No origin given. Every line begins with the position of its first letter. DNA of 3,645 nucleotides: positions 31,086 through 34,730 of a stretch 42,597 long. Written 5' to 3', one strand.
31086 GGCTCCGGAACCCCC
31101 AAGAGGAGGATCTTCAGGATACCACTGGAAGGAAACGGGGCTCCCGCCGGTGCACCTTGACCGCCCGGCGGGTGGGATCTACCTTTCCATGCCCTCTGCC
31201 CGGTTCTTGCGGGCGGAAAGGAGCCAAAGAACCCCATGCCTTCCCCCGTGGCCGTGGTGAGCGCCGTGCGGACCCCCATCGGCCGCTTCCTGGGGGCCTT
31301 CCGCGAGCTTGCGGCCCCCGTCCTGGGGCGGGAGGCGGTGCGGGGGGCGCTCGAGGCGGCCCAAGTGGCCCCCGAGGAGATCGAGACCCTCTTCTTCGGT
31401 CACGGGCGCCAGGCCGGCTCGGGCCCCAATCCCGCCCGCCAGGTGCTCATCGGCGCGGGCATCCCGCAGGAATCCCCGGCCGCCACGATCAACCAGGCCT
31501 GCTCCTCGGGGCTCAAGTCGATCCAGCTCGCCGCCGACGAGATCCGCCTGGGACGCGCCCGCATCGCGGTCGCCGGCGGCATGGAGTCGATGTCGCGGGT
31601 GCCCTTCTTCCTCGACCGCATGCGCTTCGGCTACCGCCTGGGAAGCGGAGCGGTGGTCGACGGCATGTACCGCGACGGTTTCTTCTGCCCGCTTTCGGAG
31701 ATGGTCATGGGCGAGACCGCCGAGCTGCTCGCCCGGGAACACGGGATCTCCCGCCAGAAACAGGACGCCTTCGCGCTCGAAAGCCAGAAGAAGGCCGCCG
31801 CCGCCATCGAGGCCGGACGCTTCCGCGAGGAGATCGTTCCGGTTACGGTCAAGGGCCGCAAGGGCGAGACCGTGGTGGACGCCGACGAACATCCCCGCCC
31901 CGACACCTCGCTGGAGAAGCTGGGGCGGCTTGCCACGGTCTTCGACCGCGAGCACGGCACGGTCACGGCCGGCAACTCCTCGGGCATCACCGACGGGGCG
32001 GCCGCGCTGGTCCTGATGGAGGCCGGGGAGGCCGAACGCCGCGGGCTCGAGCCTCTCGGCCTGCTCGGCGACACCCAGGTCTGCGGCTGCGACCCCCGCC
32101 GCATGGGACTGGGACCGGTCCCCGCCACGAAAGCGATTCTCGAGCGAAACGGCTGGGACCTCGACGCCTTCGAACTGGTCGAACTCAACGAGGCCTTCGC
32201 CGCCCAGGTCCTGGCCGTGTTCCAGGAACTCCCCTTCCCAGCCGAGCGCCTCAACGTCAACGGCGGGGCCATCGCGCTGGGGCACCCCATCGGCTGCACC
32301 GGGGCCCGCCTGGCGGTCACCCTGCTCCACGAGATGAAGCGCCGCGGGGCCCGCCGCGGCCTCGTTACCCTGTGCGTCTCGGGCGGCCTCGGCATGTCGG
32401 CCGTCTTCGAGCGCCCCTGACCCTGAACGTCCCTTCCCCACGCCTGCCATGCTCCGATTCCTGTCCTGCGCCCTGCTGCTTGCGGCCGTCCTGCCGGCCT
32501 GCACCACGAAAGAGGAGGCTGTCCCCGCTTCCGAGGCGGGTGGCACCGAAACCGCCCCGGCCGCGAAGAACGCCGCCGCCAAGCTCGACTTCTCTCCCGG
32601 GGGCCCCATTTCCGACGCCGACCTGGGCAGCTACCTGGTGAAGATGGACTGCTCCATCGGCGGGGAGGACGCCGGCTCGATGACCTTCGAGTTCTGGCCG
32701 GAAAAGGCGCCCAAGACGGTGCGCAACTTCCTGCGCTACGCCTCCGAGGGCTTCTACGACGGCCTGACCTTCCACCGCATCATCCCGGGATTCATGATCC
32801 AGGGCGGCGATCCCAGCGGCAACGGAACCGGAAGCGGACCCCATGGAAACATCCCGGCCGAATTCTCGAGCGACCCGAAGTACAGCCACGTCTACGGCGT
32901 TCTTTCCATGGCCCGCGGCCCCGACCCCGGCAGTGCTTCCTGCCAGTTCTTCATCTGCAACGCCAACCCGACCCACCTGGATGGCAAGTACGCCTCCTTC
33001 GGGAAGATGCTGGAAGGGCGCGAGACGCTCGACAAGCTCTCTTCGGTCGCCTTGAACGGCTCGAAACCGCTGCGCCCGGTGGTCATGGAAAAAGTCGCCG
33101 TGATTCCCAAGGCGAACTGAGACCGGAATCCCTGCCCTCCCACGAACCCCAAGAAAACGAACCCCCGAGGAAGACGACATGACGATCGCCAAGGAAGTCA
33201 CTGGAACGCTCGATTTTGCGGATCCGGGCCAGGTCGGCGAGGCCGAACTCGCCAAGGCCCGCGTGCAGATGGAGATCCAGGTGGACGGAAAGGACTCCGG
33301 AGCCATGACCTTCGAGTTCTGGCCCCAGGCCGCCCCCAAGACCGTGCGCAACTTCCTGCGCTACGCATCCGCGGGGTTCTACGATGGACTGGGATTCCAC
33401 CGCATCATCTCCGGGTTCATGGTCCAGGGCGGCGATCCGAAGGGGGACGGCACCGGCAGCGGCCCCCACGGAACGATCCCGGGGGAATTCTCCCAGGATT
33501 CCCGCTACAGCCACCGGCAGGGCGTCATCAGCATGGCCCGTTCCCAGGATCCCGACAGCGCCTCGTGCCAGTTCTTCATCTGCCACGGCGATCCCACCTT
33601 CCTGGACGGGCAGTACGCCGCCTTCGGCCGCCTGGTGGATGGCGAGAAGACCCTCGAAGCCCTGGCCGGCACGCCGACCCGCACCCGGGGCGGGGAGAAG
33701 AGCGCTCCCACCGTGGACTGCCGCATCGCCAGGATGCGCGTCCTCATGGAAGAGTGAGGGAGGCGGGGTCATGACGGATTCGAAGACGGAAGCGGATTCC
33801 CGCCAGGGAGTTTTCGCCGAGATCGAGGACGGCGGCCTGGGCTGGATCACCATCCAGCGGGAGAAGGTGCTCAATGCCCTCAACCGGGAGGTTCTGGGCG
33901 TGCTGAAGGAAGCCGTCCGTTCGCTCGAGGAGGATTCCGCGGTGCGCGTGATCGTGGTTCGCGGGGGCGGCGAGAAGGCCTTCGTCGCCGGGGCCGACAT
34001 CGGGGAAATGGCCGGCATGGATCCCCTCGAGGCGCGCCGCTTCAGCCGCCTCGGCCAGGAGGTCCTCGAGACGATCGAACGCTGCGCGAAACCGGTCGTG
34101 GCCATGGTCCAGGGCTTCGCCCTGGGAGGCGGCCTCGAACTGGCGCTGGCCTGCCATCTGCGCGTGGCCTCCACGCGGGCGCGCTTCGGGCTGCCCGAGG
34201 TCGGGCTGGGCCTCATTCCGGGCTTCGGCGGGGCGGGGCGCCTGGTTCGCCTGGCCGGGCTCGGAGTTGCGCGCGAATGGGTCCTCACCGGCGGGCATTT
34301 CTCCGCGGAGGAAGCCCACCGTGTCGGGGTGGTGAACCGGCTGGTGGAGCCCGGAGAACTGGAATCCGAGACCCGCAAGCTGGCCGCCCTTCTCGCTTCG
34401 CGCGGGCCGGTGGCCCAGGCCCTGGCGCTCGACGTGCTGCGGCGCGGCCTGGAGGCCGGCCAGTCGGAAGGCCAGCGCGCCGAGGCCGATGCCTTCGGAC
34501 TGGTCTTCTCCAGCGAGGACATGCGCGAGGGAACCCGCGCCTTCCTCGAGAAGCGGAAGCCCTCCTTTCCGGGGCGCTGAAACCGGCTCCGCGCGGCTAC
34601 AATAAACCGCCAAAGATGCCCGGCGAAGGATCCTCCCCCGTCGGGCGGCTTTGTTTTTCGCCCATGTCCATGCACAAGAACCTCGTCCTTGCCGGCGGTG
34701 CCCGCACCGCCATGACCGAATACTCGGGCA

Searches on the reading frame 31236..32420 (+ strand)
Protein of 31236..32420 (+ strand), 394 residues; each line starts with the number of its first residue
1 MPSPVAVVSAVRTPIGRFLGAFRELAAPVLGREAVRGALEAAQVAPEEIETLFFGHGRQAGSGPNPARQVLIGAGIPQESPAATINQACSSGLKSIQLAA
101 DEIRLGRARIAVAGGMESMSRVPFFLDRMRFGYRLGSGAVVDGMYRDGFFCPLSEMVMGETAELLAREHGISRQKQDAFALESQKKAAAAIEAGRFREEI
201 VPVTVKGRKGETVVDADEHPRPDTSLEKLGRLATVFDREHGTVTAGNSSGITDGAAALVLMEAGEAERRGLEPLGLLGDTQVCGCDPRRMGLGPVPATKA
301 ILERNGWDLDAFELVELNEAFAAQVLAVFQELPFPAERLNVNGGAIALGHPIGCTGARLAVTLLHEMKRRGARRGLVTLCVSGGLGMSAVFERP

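Call 14: search_protein_families(library=pfam, proteins=[window:31236-32420:+], max_evalue=0.0001)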
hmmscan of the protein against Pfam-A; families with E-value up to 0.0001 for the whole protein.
window:31236-32420:+ (394 aa): 3 families
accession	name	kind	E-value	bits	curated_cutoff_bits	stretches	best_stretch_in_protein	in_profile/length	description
PF00108.29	Thiolase_N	-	1.4e-91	306.9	26.4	1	5-263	1-259/260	Thiolase, N-terminal domain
PF02803.24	Thiolase_C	-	5.3e-44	149.2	27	1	272-393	2-123/123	Thiolase, C-terminal domain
PF00109.32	ketoacyl-synt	-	3e-08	34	20.8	1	81-120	166-205/252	Beta-ketoacyl synthase, N-terminal domain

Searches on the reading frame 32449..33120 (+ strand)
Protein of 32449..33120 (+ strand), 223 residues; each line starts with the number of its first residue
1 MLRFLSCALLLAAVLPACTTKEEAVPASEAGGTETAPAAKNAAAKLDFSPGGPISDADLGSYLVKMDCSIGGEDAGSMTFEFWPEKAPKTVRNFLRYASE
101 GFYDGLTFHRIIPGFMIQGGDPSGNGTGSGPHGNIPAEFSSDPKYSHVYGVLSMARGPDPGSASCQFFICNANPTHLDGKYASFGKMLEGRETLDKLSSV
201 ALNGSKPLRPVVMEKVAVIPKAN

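Call 14: search_protein_families(library=pfam, proteins=[window:32449-33120:+], max_evalue=0.0001)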
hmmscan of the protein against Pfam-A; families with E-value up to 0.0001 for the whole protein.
window:32449-33120:+ (223 aa): 1 family
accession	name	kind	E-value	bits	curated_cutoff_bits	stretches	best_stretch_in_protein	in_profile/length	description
PF00160.26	Pro_isomerase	-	1.3e-44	152.7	21.7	1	74-217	8-158/159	Cyclophilin type peptidyl-prolyl cis-trans isomerase/CLD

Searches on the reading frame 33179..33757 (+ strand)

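Call 14: search_protein_families(library=pfam, proteins=[window:33179-33757:+], max_evalue=0.0001)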
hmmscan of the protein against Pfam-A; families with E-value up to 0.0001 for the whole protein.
window:33179-33757:+ (192 aa): 1 family
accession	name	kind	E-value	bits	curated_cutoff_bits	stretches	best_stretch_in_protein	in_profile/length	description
PF00160.26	Pro_isomerase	-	1.6e-43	149.1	21.7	1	32-188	3-159/159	Cyclophilin type peptidyl-prolyl cis-trans isomerase/CLD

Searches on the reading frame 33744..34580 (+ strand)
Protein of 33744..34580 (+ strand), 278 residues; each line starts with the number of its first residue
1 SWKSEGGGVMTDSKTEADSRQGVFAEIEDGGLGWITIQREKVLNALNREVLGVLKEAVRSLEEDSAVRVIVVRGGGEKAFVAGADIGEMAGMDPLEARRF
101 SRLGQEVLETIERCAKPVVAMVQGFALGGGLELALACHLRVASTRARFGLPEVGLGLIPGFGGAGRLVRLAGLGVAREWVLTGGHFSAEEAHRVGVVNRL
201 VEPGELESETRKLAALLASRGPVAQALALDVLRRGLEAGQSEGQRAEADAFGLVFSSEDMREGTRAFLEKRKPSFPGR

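Call 56: search_protein_families(library=pfam, proteins=[window:33744-34580:+], max_evalue=0.0001)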
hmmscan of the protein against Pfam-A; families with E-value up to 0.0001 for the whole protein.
window:33744-34580:+ (278 aa): 2 families
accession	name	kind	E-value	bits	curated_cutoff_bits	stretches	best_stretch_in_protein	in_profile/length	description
PF00378.25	ECH_1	-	1.7e-61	208.2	27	1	31-277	5-250/251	Enoyl-CoA hydratase/isomerase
PF16113.10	ECH_2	-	2.4e-38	132.9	27.2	1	33-215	2-186/335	Enoyl-CoA hydratase/isomerase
